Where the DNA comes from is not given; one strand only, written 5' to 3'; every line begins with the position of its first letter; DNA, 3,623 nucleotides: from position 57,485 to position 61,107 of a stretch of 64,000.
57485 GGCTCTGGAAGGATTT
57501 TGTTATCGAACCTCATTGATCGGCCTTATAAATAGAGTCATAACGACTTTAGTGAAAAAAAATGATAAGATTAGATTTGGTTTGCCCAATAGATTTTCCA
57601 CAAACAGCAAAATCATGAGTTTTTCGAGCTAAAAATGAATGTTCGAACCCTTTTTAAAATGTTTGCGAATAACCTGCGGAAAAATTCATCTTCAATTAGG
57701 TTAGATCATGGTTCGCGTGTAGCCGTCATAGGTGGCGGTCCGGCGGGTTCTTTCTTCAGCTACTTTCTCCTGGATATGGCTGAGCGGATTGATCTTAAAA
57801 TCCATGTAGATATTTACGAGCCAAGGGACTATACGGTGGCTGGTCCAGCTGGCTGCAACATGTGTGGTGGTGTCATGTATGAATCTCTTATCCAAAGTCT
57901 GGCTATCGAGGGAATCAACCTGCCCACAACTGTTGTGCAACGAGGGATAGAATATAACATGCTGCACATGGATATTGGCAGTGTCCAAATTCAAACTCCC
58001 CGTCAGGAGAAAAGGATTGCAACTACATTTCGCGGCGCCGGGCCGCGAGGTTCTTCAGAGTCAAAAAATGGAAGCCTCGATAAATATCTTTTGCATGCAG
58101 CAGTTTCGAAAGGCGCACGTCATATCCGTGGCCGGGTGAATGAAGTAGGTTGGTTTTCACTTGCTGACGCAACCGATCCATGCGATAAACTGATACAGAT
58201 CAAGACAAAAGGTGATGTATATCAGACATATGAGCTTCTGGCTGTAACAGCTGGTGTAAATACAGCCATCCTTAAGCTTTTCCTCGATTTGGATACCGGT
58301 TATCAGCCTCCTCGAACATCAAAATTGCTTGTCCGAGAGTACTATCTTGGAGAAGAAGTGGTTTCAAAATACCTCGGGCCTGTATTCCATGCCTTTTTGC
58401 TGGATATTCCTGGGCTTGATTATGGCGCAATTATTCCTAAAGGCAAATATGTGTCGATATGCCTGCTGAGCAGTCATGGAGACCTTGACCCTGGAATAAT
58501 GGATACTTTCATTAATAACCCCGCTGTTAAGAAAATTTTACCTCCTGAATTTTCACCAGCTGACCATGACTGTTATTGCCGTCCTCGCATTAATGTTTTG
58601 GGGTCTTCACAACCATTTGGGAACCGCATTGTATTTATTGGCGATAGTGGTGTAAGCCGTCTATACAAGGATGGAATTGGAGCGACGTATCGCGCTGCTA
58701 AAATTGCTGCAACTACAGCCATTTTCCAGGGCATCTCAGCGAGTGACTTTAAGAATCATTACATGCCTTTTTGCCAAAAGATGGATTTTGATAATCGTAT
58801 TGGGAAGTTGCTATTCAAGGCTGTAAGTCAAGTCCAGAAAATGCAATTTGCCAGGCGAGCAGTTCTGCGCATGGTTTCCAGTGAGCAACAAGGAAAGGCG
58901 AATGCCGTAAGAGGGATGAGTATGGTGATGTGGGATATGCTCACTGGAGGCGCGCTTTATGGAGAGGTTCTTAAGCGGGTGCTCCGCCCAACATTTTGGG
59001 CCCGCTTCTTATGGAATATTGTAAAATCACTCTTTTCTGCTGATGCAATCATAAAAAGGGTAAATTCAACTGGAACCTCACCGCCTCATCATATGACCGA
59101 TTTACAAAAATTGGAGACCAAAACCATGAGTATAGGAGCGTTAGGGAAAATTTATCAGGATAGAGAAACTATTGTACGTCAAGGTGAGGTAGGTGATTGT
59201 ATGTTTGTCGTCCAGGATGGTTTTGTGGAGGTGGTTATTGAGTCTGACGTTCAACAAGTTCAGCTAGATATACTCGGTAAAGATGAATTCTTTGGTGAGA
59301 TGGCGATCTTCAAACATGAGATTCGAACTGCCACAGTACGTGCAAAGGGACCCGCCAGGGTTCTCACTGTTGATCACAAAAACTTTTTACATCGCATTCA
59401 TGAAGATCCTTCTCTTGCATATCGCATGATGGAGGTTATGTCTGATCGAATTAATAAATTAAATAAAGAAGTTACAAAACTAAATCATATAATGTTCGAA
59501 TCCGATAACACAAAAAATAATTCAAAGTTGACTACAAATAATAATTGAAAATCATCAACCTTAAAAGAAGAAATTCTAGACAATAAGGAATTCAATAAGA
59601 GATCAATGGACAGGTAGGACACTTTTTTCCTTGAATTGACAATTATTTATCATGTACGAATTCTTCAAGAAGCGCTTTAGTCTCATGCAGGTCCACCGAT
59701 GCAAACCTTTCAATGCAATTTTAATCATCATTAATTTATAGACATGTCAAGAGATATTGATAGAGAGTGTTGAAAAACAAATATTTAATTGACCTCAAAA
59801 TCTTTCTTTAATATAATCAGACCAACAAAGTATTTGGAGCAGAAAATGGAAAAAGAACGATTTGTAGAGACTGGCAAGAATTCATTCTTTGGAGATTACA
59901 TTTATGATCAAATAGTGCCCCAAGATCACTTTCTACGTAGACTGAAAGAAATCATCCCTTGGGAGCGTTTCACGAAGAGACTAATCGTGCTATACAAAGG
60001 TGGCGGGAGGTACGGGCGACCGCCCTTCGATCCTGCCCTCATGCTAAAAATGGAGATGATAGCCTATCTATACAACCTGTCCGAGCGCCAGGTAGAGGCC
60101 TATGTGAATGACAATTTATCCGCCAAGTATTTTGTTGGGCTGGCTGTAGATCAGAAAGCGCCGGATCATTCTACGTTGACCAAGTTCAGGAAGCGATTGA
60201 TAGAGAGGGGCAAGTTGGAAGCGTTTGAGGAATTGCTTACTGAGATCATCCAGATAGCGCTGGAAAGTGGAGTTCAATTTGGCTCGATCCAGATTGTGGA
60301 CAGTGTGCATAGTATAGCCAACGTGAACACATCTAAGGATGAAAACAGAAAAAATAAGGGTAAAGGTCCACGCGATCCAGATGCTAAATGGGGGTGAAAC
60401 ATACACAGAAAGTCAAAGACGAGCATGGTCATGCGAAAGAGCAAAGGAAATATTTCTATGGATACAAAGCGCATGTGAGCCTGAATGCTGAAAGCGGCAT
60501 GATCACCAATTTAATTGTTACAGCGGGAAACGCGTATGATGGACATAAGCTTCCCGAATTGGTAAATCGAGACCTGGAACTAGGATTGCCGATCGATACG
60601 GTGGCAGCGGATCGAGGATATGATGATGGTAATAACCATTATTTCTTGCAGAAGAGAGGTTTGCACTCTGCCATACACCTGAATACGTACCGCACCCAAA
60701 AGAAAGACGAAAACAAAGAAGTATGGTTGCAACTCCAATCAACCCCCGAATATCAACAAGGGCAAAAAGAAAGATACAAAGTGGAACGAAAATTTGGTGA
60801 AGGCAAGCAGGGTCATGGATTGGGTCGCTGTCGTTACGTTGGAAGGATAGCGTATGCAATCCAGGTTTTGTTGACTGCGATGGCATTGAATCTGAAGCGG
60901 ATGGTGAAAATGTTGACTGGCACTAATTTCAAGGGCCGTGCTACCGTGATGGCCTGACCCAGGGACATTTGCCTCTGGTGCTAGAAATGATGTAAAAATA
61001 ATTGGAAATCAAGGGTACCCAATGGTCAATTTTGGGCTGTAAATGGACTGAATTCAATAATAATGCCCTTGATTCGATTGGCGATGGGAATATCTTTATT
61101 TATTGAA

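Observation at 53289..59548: Candidate undescribed signalling system: two STAS-like paralogs, a soluble kinase, a receiver, a receiver-cyclase and a cNMP-gated flavoenzyme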

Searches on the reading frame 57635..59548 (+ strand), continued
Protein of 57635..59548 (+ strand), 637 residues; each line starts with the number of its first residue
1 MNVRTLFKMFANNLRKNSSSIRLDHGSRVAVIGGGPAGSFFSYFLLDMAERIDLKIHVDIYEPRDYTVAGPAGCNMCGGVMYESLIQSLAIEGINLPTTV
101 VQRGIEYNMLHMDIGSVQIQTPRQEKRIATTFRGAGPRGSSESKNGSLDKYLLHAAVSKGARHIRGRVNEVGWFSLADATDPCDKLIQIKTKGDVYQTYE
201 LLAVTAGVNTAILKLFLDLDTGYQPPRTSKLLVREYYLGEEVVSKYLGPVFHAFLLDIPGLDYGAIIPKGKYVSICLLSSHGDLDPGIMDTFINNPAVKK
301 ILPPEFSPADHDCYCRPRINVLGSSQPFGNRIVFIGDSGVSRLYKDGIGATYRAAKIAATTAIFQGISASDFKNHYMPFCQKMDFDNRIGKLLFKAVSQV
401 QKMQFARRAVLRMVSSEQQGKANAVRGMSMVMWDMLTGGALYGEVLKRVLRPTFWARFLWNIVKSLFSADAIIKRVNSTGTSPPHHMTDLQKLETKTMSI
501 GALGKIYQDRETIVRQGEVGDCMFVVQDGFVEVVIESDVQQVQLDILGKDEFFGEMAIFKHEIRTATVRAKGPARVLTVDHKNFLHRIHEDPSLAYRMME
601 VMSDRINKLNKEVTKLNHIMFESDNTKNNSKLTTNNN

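Call 46: search_protein_families(library=pfam, proteins=[L084:5366-6235:-, L039:13190-14731:+, L086:2254-3165:-, L071:1825-9012:-, L081:7464-9149:+, L046:1474-3681:+, L053:1577-2209:+], max_evalue=0.001)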
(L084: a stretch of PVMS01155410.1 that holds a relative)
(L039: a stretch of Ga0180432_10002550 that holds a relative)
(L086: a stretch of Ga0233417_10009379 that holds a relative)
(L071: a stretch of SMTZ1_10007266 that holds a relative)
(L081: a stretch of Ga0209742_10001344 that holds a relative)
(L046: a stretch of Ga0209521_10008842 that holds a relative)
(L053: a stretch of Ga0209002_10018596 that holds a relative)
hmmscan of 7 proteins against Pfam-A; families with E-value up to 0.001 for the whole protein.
L084:5366-6235:- (289 aa): 1 family
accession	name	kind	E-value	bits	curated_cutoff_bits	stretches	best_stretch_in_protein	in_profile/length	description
PF02645.21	DegV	-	4.2e-79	266.2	27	1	2-281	3-279/280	Uncharacterised protein, DegV family COG1307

L039:13190-14731:+ (513 aa): 6 families
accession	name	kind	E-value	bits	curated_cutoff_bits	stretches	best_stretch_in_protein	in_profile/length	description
PF11066.14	DUF2867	-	5.1e-32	111.6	27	1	366-503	6-140/142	Protein of unknown function (DUF2867)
PF05368.20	NmrA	-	1.6e-15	57.9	27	1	40-275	4-246/298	NmrA-like family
PF13460.12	NAD_binding_10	-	6.3e-14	52.7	27.2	1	45-180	1-141/184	NAD(P)H-binding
PF01370.27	Epimerase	-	3.7e-10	40.1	20.9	1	41-148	1-115/240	NAD dependent epimerase/dehydratase family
PF01073.25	3Beta_HSD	-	0.00013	21.5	22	1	42-146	1-114/280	3-beta hydroxysteroid dehydrogenase/isomerase family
PF16363.11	GDP_Man_Dehyd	-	0.00092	19.2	27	0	42-80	1-39/332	GDP-mannose 4,6 dehydratase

L086:2254-3165:- (303 aa): 0 families

L071:1825-9012:- (2395 aa): 4 families
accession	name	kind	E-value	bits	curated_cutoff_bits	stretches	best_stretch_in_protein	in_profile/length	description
PF17963.7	Big_9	-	3e-89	294.5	23.6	5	2292-2391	1-88/89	Bacterial Ig domain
PF17803.7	Cadherin_4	-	9.2e-69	228.4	25.1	5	2189-2256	1-71/71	Bacterial cadherin-like domain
PF17892.7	Cadherin_5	-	1.1e-65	218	26.5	5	2310-2392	12-96/98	Cadherin-like domain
PF19076.6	CshA_repeat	-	6.1e-09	36.9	27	0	2139-2186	48-95/103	Surface adhesin CshA repetitive domain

L081:7464-9149:+ (561 aa): 13 families
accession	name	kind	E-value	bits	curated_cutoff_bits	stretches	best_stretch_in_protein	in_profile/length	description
PF03916.19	NrfD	-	6e-28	98.8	25.8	1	266-556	4-309/313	Polysulphide reductase, NrfD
PF13247.11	Fer4_11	-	2e-23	82.9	26.2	1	52-144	5-99/100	4Fe-4S dicluster domain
PF13237.11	Fer4_10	-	1.3e-11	44.6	25.5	2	84-136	4-53/53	4Fe-4S dicluster domain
PF12838.12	Fer4_7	-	1.5e-10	41.8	27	2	56-103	1-52/52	4Fe-4S dicluster domain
PF12837.12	Fer4_6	-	5.4e-10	39.2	25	1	81-104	1-24/24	4Fe-4S binding domain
PF13187.11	Fer4_9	-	3.1e-09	37.2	27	2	89-140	2-52/52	4Fe-4S dicluster domain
PF00037.32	Fer4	-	1.3e-08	34.7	21.1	1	83-105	2-24/24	4Fe-4S binding domain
PF12797.12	Fer4_2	-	1.4e-07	31.5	24.5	2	82-101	3-22/22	4Fe-4S binding domain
PF25160.1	LdpA_Fe-S-bd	-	5.1e-05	23.4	27.6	1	62-105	6-44/49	LdpA Fe-S cluster-binding domain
PF13484.11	Fer4_16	-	0.00011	23.3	30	0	89-114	2-28/66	4Fe-4S double cluster binding domain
PF12798.12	Fer4_3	-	0.00037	21.6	27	0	89-103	1-15/15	4Fe-4S binding domain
PF14697.11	Fer4_21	-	0.0006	20.3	35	0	85-140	4-57/59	4Fe-4S dicluster domain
PF12800.12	Fer4_4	-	0.00062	20.4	24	0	87-102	2-17/17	4Fe-4S binding domain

L046:1474-3681:+ (735 aa): 4 families
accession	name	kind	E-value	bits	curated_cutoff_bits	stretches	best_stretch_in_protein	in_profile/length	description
PF14522.11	Cytochrome_C7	-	6.8e-19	67.9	24.8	1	334-411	10-66/67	Cytochrome c7 and related cytochrome c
PF14537.11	Cytochrom_c3_2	-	2.2e-15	57.3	25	1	219-280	4-66/79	Cytochrome c3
PF02085.21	Cytochrom_CIII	-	1.6e-13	51.3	22.9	2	206-282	17-86/101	Class III cytochrome C family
PF03264.19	Cytochrom_NNT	-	1.8e-09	38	24.1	1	19-103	12-101/174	NapC/NirT cytochrome c family, N-terminal region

L053:1577-2209:+ (210 aa): 15 families
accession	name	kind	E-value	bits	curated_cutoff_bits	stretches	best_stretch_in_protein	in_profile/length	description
PF14559.12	TPR_19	-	6.9e-11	42.8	25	1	89-148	2-63/68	Tetratricopeptide repeat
PF13432.12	TPR_16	-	2.1e-10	41.3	32.7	1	82-144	1-63/65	Tetratricopeptide repeat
PF07719.23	TPR_2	-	3.7e-10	39.6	27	1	113-139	2-28/34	Tetratricopeptide repeat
PF13414.12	TPR_11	-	5e-10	39.3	26.8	1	119-160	1-42/42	TPR repeat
PF13428.12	TPR_14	-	7.3e-08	32.8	23.5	0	113-154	2-43/44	Tetratricopeptide repeat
PF00515.34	TPR_1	-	4.7e-07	29.8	27.8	1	113-144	2-33/34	Tetratricopeptide repeat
PF13181.12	TPR_8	-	3.5e-06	27.2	25.7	0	113-144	2-33/34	Tetratricopeptide repeat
PF13371.12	TPR_9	-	3.9e-06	27.2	35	1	118-187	1-69/73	Tetratricopeptide repeat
PF13431.12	TPR_17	-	4.8e-06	26.9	24.4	0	108-132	9-33/34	Tetratricopeptide repeat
PF23914.1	TPR_CcmH_CycH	-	5.8e-06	26.7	42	0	66-138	72-147/158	Cytochrome c-type biogenesis protein H TPR domain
PF13174.12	TPR_6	-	6.8e-05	23.7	26.3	0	148-177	2-31/33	Tetratricopeptide repeat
PF13176.12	TPR_7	-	0.00024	21.4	27.9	0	114-139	1-26/36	Tetratricopeptide repeat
PF14863.12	Alkyl_sulf_dimr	-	0.00025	21.9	26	0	59-122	50-113/139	Alkyl sulfatase dimerisation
PF09976.15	TPR_21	-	0.00055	20.2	25.5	1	80-180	78-180/193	Tetratricopeptide repeat-like domain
PF25064.1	ARM_TT21_5th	-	0.00075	20.2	27.8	0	88-138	11-61/117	TT21 fifth ARM repeats domain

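Call 58: fold_search(model_id=the predicted structure, library=pdb)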
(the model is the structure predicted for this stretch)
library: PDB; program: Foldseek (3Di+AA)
matches with E <= 10: 1521; with E <= 0.001: 714
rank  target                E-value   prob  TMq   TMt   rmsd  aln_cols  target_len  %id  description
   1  6fph_A                2.0e-09  1.00  0.21  0.28  13.6       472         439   15  The crystal structure of P.fluorescens Kynurenine 3-monooxygenase (KMO) in complex with competitive inhibitor No. 1h (released 2019-08-21)
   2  5x6q                  3.0e-09  1.00  0.20  0.27  15.5       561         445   11  Crystal structure of Pseudomonas fluorescens KMO in complex with Ro 61-8048 (released 2018-02-21)
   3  6fox_A                3.8e-09  1.00  0.24  0.29  12.9       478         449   14  The crystal structure of P.fluorescens Kynurenine 3-monooxygenase (KMO) in complex with kynurenine (released 2019-08-21)
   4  6foy_A                4.0e-09  1.00  0.24  0.29  13.2       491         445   15  The crystal structure of P.fluorescens Kynurenine 3-monooxygenase (KMO) in complex with competitive inhibitor No. 9 (released 2019-08-21)
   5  8gu0_B                7.3e-09  1.00  0.23  0.31  13.2       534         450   14  Crystal structure of a fungal halogenase RadH (released 2023-07-26)
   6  6fp0_B                8.2e-09  1.00  0.21  0.29  13.8       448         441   15  The crystal structure of P.fluorescens Kynurenine 3-monooxygenase (KMO) in complex with competitive inhibitor No. 4 (released 2019-08-21)
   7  5dbj_D                9.1e-09  1.00  0.24  0.32  15.3       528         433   13  Crystal structure of halogenase PltA (released 2015-10-07)
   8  5mzc_A                1.0e-08  1.00  0.22  0.28  14.1       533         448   13  Pseudomonas fluorescens kynurenine 3-monooxygenase (KMO) in complex with 3-(5-chloro-6-ethoxy-2-oxo-2,3-dihydro-1,3-be (released 2017-04-19)
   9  5y7a                  1.1e-08  1.00  0.22  0.30  13.9       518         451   13  Crystal structure of Pseudomonas fluorescens Kynurenine 3-monooxygenase in complex with L-KYN (released 2017-12-27)
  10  5mzc_B                1.1e-08  1.00  0.22  0.29  13.0       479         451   14  Pseudomonas fluorescens kynurenine 3-monooxygenase (KMO) in complex with 3-(5-chloro-6-ethoxy-2-oxo-2,3-dihydro-1,3-be (released 2017-04-19)
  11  6fox_B                1.1e-08  1.00  0.22  0.29  13.3       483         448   16  The crystal structure of P.fluorescens Kynurenine 3-monooxygenase (KMO) in complex with kynurenine (released 2019-08-21)
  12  5y66                  1.1e-08  1.00  0.23  0.28  13.1       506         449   14  Crystal structure of Pseudomonas fluorescens Kynurenine 3-monooxygenase in complex with L-KYN and Ro61-8048 (released 2017-12-27)
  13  6foz_B                1.4e-08  1.00  0.20  0.28  15.6       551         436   13  The crystal structure of P.fluorescens Kynurenine 3-monooxygenase (KMO) in complex with competitive inhibitor No. 13 (released 2019-08-21)
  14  5y77_B                1.5e-08  1.00  0.22  0.29  13.3       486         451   14  Crystal structure of Pseudomonas fluorescens Kynurenine 3-monooxygenase in complex with L-KYN (seMet derivative) (released 2017-12-27)
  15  5x6p_B                1.6e-08  1.00  0.22  0.28  12.9       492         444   14  Crystal structure of Pseudomonas fluorescens KMO (released 2018-02-21)
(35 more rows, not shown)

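Call 79: find_encoding_contigs(protein=P0115, flank=6000, max_places=2)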
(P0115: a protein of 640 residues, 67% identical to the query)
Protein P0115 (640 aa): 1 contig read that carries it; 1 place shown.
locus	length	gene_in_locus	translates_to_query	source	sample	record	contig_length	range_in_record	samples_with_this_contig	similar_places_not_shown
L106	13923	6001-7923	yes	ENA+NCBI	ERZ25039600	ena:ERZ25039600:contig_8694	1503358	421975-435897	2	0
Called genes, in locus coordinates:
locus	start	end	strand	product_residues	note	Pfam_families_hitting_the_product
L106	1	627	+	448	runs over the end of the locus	PF00027:cNMP_binding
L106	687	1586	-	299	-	PF03747:ADP_ribosyl_GH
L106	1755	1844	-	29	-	-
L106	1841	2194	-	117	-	PF08818:DUF1801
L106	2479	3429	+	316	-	PF13701:DDE_Tnp_1_4, PF01609:DDE_Tnp_1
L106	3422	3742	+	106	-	PF13701:DDE_Tnp_1_4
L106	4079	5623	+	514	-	PF01979:Amidohydro_1, PF07969:Amidohydro_3 (weak)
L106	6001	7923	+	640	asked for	PF00027:cNMP_binding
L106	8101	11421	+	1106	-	PF00211:Guanylate_cyc, PF13191:AAA_16, PF07721:TPR_4 (faint), PF13424:TPR_12 (weak)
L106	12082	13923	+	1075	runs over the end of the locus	PF00890:FAD_binding_2 (weak), PF07992:Pyr_redox_2 (weak), PF12831:FAD_oxidored (weak), PF00037:Fer4 (weak), PF12838:Fer4_7 (weak), PF13187:Fer4_9, PF12831:FAD_oxidored, PF12838:Fer4_7, +19 more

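Call 80: find_encoding_contigs(protein=P0106, flank=6000, max_places=2)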
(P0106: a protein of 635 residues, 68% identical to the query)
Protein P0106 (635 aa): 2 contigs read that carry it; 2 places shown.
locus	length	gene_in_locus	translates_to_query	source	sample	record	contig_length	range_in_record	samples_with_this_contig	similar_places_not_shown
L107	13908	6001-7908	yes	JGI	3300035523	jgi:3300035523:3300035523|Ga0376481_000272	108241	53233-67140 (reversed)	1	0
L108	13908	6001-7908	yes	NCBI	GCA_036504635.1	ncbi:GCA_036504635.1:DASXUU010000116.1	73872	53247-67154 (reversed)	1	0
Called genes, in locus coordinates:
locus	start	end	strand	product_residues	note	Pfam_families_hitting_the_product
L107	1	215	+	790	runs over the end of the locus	PF01381:HTH_3, PF13560:HTH_31, PF25872:HTH_77 (weak), PF13424:TPR_12 (faint)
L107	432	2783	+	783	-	PF04879:Molybdop_Fe4S4 (weak), PF00384:Molybdopterin, PF01568:Molydop_binding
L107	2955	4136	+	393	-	PF06224:AlkZ-like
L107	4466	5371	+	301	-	PF06983:3-dmu-9_3-mt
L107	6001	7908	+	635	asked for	PF00027:cNMP_binding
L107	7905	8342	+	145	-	PF25056:DUF7793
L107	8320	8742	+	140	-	PF25056:DUF7793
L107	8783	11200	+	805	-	PF00672:HAMP (weak), PF00512:HisKA, PF02518:HATPase_c, PF00072:Response_reg, PF23198:PDE8A_N (weak), PF01627:Hpt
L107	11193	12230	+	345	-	PF00072:Response_reg, PF00211:Guanylate_cyc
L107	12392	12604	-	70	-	-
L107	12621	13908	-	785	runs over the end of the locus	PF01381:HTH_3, PF13560:HTH_31 (weak), PF00931:NB-ARC, PF25872:HTH_77, PF13424:TPR_12, PF07719:TPR_2 (faint), PF13424:TPR_12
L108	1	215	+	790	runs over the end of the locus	PF01381:HTH_3, PF13560:HTH_31, PF25872:HTH_77 (weak), PF13424:TPR_12 (faint)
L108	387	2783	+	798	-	PF04879:Molybdop_Fe4S4, PF00384:Molybdopterin, PF01568:Molydop_binding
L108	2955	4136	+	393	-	PF06224:AlkZ-like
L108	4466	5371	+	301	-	PF06983:3-dmu-9_3-mt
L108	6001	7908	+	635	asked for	PF00027:cNMP_binding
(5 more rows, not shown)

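Call 81: find_encoding_contigs(protein=P0066, flank=6000, max_places=2)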
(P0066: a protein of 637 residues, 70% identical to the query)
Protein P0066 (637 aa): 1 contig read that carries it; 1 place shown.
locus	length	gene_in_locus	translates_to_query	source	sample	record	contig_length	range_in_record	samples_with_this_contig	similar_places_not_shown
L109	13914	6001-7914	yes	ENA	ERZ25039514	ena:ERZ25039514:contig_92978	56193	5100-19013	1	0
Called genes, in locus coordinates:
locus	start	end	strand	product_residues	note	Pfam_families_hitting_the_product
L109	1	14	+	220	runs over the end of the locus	PF09335:VTT_dom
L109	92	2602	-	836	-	PF01804:Penicil_amidase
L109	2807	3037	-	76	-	PF13091:PLDc_2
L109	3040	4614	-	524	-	-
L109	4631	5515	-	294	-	-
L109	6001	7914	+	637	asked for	PF00027:cNMP_binding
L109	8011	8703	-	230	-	PF01226:Form_Nir_trans, PF00571:CBS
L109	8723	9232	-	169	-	PF01226:Form_Nir_trans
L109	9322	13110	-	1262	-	PF00211:Guanylate_cyc, PF13191:AAA_16, PF00496:SBP_bac_5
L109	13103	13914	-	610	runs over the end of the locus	PF13424:TPR_12 (weak), PF00496:SBP_bac_5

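Call 83: search_protein_families(library=padloc, proteins=[window:57635-59548:+, L106:8101-11421:+, L030:11972-15778:+], max_evalue=0.01)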
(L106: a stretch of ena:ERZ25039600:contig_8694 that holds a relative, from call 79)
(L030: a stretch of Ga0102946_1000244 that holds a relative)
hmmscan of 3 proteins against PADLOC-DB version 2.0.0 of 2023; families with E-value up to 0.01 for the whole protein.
window:57635-59548:+ (637 aa): 4 families
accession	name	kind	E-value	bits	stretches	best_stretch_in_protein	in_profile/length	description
PDLC00731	Effector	-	3e-11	40.9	1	496-617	35-152/306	TIR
PDLC02371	PycTIR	-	6.5e-11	40.1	1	508-617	43-149/288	-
PDLC00732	Effector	-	2.9e-09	34.3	1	493-618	28-149/301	TIR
PDLC00734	PycC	-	7.8e-09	33.1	1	507-591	38-122/374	Pycsar cyclase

L106:8101-11421:+ (1106 aa): 8 families
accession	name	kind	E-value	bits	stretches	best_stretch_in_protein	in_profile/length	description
PDLC00734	PycC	-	3.5e-27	93.5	1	45-227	174-372/374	Pycsar cyclase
PDLC02367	PycC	-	2.5e-12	44.7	1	62-203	44-194/226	-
PDLC00765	PycC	-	4.2e-10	37.3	1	61-203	257-414/477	Pycsar cyclase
PDLC00766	PycC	-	2.9e-08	31.4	1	61-203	43-197/232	Pycsar cyclase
PDLC02370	PycC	-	1e-06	26.4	1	62-195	82-232/340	-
PDLC02369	PycC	-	1.5e-06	26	1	59-202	44-192/248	-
PDLC02366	PycC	-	1.4e-05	22.2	1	54-203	270-435/486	-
PDLC01169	TPR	-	9.8e-05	19.8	0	753-837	139-228/252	TPR repeats containing protein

L030:11972-15778:+ (1268 aa): 13 families
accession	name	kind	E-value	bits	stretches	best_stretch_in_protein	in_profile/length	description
PDLC00734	PycC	-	1.6e-21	74.9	1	58-228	184-362/374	Pycsar cyclase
PDLC02367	PycC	-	2.6e-19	67.6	1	64-222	44-203/226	-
PDLC00766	PycC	-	8.3e-14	49.6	1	64-219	44-203/232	Pycsar cyclase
PDLC02366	PycC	-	1.3e-13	48.7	1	61-211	275-433/486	-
PDLC00765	PycC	-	5.4e-13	46.8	1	65-211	259-412/477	Pycsar cyclase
PDLC02370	PycC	-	1.9e-12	45.2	1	57-211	76-238/340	-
PDLC02369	PycC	-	1.8e-08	32.3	1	47-211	30-191/248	-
PDLC00762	PycC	-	7.9e-07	26.3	1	60-208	279-442/508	Pycsar cyclase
PDLC02368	PycC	-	3.3e-06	24.9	1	59-210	40-199/234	-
PDLC00764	PycC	-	1.1e-05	22.6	1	60-146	91-174/449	Pycsar cyclase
PDLC00767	PycC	-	0.00015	19.2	1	57-207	86-245/337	Pycsar cyclase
PDLC00763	PycC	-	0.00052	17.5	1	67-211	57-207/268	Pycsar cyclase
PDLC00761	PycC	-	0.0043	14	1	65-203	107-254/438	Pycsar cyclase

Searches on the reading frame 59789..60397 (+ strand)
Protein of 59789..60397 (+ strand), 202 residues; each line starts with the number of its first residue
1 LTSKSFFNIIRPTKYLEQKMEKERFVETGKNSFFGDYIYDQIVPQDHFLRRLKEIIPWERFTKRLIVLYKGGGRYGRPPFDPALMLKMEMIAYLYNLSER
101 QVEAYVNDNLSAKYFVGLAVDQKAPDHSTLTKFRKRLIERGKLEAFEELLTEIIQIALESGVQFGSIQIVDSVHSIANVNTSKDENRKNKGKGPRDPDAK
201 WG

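Call 86: search_protein_families(library=pfam, proteins=[window:59789-60397:+], max_evalue=0.001)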
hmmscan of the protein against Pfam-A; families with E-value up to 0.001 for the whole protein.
window:59789-60397:+ (202 aa): 1 family
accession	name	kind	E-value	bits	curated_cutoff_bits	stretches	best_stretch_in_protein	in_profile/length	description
PF05598.16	DUF772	-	4.2e-24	84.8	23.1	1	76-152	1-73/74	Transposase domain (DUF772)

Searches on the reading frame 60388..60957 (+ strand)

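Call 86: search_protein_families(library=pfam, proteins=[window:60388-60957:+], max_evalue=0.001)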
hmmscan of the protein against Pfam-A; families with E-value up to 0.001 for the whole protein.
window:60388-60957:+ (189 aa): 3 families
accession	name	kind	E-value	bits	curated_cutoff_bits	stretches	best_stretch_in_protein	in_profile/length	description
PF01609.27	DDE_Tnp_1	-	1.5e-21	77.5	23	1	13-169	24-200/200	Transposase DDE domain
PF13751.12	DDE_Tnp_1_6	-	1.3e-10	42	25.1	1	106-173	58-125/125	Transposase DDE domain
PF13612.12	DDE_Tnp_1_3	-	4e-05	24.1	27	1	14-93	34-106/155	Transposase DDE domain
